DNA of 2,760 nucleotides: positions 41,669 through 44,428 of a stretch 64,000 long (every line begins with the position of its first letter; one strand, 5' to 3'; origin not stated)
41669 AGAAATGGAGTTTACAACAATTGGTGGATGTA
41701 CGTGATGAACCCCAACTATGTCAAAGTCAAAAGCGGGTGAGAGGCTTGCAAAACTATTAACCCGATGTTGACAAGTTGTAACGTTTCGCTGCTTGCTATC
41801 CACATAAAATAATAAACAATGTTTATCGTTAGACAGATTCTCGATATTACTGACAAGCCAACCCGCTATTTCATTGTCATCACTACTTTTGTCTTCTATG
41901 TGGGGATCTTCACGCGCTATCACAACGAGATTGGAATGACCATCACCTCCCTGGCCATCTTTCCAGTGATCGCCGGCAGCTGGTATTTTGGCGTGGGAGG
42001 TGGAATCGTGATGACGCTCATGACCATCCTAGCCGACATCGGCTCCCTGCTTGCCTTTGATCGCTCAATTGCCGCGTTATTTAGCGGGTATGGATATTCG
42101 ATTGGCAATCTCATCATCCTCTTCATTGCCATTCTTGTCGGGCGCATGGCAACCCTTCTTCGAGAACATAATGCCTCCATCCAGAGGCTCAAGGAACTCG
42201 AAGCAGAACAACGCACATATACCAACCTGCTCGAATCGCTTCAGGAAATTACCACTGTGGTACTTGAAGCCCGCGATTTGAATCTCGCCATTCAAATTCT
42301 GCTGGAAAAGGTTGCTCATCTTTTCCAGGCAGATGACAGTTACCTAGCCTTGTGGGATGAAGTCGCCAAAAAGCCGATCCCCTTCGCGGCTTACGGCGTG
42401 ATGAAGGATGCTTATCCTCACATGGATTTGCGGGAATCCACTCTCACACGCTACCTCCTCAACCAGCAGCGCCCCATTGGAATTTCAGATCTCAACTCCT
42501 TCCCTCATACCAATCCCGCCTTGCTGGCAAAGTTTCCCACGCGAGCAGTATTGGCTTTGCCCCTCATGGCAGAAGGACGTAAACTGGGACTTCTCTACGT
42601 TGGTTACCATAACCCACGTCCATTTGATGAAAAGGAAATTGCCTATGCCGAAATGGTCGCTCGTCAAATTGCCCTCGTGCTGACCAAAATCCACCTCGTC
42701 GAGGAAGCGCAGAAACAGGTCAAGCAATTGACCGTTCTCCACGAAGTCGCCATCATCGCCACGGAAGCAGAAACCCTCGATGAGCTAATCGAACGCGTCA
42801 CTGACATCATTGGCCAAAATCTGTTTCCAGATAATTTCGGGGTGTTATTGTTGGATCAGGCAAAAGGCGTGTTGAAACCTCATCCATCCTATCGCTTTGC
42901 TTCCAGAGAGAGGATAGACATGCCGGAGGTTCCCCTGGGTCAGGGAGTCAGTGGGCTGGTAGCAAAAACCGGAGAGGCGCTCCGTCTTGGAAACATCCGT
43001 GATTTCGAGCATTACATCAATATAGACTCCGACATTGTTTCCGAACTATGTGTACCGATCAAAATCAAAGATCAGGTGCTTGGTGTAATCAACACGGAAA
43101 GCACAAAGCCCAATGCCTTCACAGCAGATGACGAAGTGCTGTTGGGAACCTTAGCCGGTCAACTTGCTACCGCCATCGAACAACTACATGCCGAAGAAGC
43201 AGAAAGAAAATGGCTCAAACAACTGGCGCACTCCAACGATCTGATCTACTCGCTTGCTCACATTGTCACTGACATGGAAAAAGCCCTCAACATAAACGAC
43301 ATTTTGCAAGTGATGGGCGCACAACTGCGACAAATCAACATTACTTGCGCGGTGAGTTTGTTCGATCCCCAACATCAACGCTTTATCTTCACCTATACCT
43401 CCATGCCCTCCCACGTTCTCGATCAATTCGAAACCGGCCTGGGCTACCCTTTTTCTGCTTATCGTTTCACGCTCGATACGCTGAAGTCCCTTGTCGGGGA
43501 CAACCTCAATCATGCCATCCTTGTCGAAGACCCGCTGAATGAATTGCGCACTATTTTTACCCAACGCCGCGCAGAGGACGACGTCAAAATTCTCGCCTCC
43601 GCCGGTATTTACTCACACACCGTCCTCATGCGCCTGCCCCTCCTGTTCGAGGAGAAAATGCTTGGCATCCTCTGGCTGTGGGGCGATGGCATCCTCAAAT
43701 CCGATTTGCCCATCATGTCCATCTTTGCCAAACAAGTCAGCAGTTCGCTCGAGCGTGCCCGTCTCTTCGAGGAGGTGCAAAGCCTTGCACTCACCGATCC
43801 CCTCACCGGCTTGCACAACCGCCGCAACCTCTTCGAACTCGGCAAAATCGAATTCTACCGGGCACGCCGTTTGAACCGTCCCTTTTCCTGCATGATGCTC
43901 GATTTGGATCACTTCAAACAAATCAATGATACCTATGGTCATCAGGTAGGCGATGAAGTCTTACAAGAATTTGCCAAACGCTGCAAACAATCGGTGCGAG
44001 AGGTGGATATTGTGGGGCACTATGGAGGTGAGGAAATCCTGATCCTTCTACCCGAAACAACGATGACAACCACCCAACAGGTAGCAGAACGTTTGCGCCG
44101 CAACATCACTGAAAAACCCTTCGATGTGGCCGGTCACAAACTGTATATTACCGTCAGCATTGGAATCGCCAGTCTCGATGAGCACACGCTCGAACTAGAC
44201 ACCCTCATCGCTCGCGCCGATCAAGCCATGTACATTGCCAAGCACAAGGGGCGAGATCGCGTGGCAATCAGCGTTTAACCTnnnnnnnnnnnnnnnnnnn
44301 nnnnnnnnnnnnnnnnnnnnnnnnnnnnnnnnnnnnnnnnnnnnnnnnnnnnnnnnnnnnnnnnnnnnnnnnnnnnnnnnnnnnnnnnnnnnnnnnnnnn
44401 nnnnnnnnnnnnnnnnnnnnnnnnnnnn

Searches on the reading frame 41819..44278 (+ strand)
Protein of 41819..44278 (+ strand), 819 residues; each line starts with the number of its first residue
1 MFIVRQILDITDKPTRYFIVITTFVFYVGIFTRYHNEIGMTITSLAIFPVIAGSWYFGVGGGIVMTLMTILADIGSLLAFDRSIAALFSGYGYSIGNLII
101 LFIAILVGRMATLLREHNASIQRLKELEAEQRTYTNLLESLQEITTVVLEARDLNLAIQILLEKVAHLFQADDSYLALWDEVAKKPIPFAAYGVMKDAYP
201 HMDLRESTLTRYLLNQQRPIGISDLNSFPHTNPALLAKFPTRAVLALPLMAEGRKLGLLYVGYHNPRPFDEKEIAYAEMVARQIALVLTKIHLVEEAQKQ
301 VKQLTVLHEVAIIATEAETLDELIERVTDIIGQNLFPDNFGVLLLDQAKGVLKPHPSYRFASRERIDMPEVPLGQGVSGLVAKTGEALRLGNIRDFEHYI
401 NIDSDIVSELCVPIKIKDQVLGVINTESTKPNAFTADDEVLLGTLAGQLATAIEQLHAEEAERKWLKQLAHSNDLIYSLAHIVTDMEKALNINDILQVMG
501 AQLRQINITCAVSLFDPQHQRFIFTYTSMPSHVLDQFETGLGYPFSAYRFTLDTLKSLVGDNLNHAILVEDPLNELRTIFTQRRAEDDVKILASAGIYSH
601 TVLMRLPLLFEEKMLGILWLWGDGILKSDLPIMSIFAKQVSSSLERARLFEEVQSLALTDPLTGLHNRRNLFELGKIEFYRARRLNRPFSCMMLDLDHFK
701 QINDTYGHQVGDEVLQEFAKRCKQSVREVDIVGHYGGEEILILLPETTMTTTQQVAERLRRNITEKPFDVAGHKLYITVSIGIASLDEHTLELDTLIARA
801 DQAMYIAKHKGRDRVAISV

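Call 56: search_protein_families(library=pfam, proteins=[window:41819-44278:+], max_evalue=0.0001)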
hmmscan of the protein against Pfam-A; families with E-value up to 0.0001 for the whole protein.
window:41819-44278:+ (819 aa): 5 families
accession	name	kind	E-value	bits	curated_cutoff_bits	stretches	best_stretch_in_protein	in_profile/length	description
PF00990.26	GGDEF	-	6.2e-50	169.5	23.8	1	657-814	1-161/161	Diguanylate cyclase, GGDEF domain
PF13185.12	GAF_2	-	3.9e-39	134.4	28.6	2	318-454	2-136/136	GAF domain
PF01590.32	GAF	-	5.5e-31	108.3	22.4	2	153-288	1-133/133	GAF domain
PF13492.12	GAF_3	-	3.9e-27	95.7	27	2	157-288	5-127/129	GAF domain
PF04340.18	DUF484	-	5.8e-05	23.4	24.2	0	448-515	48-116/219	Protein of unknown function, DUF484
